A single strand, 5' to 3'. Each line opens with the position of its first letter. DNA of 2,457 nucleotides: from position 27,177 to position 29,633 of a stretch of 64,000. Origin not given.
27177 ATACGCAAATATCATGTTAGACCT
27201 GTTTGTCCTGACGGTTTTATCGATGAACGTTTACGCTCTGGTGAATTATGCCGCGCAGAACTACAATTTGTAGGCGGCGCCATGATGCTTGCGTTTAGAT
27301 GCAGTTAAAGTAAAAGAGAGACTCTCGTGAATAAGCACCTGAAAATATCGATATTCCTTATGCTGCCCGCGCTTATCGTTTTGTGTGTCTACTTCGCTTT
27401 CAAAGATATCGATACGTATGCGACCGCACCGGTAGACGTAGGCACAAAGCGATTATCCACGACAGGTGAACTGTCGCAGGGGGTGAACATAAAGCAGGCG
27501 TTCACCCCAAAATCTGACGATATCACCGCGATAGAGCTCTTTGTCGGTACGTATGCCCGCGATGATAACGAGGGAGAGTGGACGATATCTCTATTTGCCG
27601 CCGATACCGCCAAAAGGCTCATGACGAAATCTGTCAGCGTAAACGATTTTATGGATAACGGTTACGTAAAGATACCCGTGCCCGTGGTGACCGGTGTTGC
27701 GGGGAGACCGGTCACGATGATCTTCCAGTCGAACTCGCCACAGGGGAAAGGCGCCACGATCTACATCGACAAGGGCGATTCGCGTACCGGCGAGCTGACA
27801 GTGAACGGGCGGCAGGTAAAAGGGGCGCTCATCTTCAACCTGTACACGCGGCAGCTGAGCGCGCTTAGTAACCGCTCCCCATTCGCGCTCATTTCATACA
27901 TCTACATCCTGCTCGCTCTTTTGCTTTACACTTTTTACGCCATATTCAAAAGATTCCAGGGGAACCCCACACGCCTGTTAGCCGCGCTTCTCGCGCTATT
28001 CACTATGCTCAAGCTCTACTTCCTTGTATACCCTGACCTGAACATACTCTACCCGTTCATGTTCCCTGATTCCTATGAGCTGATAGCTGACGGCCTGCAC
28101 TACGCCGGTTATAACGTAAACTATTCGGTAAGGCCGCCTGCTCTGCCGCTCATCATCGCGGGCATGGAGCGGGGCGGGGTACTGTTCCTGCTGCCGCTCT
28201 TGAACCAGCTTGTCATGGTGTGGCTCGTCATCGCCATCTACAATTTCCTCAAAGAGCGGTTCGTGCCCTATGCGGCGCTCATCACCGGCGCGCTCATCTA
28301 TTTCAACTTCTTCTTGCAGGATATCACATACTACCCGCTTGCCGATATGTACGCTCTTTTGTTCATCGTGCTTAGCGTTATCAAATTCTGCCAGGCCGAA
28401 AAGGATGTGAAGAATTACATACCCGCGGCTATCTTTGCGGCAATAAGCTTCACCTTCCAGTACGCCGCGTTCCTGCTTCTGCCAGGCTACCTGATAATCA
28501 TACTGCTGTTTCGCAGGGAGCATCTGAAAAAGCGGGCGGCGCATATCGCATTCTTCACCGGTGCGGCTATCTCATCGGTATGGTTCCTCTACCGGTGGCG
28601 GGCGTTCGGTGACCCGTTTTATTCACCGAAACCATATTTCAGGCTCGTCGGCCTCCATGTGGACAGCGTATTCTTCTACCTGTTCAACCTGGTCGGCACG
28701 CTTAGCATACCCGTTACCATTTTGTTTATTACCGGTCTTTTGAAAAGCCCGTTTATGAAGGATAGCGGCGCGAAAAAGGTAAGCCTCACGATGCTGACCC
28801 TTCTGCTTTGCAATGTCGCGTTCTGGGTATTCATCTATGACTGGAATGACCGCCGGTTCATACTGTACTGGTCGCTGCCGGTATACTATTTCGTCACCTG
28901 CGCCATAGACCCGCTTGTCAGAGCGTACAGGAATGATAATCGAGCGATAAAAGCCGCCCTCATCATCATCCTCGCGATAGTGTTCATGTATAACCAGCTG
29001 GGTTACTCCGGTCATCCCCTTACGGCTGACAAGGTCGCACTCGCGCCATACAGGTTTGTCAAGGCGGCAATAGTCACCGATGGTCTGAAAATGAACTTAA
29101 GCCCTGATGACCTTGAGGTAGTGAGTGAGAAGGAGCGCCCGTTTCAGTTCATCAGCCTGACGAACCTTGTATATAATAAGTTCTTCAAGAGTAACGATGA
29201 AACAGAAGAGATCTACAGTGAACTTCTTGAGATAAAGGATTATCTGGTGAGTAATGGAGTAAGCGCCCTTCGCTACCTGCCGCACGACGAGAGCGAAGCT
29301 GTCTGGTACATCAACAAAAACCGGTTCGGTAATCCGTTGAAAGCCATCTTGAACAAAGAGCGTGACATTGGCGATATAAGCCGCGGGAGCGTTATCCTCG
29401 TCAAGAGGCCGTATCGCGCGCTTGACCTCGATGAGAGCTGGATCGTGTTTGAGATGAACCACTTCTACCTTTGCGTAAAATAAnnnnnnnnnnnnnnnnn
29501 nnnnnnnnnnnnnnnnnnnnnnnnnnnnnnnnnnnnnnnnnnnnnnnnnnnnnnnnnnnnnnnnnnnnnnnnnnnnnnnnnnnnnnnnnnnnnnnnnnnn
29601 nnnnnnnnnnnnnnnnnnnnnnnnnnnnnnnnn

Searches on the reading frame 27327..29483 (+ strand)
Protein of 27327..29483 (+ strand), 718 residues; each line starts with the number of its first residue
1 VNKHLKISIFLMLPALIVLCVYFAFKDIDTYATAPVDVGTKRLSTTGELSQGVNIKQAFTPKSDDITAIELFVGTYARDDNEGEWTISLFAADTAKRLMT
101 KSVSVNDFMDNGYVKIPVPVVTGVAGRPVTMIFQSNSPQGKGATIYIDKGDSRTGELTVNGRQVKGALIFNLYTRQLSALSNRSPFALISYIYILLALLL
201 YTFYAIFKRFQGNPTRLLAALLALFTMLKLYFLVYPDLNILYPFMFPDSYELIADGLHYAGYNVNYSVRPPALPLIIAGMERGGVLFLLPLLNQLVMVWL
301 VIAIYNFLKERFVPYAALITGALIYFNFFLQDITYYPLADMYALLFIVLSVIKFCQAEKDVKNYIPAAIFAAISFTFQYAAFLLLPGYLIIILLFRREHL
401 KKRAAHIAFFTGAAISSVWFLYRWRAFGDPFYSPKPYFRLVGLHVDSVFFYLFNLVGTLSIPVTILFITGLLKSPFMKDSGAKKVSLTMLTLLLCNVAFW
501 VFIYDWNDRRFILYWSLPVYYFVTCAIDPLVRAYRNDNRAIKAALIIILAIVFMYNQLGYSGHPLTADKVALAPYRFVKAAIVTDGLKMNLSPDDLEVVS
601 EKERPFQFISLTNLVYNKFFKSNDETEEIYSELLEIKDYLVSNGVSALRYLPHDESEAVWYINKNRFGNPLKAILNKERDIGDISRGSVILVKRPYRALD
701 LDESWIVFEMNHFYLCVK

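Call 4: search_protein_families(library=pfam, proteins=[window:27327-29483:+], max_evalue=1)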
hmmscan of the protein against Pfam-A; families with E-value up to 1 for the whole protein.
window:27327-29483:+ (718 aa): 2 families
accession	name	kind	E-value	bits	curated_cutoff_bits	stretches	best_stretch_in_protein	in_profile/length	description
PF13231.12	PMT_2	-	4e-07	30.8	26.1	1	283-419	18-157/160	Dolichyl-phosphate-mannose-protein mannosyltransferase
PF03142.21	Chitin_synth_2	-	0.087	11.9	27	1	442-523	389-475/527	Chitin synthase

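Call 29: find_related_loci(query=window:27327-29483:+, collection=genome_contigs, flank=6000)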
Query window:27327-29483:+ (718 aa) in genome_contigs; peptide patterns used: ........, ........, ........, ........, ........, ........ (x = any residue, [..] = any of these).
56 stretches matched a pattern, but none encodes a relative of the query by tblastn (E <= 1e-3).
